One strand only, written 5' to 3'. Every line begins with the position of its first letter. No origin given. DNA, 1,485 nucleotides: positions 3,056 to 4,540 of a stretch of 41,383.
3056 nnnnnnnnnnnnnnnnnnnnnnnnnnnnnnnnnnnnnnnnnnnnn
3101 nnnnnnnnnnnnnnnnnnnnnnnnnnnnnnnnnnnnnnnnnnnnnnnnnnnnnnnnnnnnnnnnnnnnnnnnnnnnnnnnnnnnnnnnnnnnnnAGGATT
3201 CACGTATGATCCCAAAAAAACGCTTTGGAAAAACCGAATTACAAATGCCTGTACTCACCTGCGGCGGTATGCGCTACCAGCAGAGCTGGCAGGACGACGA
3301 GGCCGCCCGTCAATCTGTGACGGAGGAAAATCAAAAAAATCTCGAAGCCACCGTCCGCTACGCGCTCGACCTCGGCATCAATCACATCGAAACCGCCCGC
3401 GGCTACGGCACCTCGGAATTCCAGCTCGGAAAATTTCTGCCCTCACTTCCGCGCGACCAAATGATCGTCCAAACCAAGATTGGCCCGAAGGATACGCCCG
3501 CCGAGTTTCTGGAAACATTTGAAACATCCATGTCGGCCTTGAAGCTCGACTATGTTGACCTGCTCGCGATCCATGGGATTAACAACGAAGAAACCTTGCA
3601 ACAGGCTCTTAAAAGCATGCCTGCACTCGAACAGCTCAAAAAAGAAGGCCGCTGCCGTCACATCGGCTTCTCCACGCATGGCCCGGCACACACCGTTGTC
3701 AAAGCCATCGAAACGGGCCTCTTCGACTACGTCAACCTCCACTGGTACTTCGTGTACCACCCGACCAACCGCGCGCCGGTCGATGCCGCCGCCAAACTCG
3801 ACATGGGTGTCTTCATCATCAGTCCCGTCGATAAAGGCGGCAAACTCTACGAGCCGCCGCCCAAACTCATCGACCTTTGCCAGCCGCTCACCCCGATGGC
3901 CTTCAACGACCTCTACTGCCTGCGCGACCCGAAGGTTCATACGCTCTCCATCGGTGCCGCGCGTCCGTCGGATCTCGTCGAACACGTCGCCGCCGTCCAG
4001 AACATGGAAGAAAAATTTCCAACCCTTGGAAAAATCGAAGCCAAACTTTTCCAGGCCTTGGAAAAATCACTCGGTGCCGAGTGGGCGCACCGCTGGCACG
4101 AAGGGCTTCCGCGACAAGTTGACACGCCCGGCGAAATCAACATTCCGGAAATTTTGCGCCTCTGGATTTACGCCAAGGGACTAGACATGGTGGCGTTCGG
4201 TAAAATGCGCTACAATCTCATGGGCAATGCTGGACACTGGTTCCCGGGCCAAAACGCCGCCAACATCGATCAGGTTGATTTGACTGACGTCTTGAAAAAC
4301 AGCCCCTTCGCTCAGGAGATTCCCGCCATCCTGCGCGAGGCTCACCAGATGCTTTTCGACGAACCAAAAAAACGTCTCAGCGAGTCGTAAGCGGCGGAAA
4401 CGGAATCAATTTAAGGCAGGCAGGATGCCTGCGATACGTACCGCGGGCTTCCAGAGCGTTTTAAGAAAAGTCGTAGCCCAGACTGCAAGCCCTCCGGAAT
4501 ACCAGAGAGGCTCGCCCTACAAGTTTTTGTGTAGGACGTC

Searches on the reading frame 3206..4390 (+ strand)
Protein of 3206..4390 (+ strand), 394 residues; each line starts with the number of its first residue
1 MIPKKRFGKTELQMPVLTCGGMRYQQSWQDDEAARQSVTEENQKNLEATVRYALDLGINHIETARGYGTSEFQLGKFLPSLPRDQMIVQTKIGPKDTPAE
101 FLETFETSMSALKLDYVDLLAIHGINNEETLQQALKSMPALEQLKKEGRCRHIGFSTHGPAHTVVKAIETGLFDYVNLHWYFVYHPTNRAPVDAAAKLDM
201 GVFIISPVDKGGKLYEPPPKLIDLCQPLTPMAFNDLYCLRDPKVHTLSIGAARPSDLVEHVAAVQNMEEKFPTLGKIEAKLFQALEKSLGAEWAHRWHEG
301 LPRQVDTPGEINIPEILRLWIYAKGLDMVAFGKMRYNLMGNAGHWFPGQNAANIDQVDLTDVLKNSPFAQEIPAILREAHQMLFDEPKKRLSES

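Call 10: search_protein_families(library=pfam, proteins=[window:3206-4390:+])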
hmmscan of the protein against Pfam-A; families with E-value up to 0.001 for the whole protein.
window:3206-4390:+ (394 aa): 1 family
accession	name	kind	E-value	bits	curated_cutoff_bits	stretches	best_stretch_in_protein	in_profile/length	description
PF00248.27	Aldo_ket_red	-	6.5e-25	88.2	24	1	17-211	2-195/291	Aldo/keto reductase family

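Call 16: find_encoding_contigs(protein=window:3206-4390:+, flank=10000, max_places=10)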
Protein window:3206-4390:+ (394 aa): no gene with exactly this product is on record in the collection.
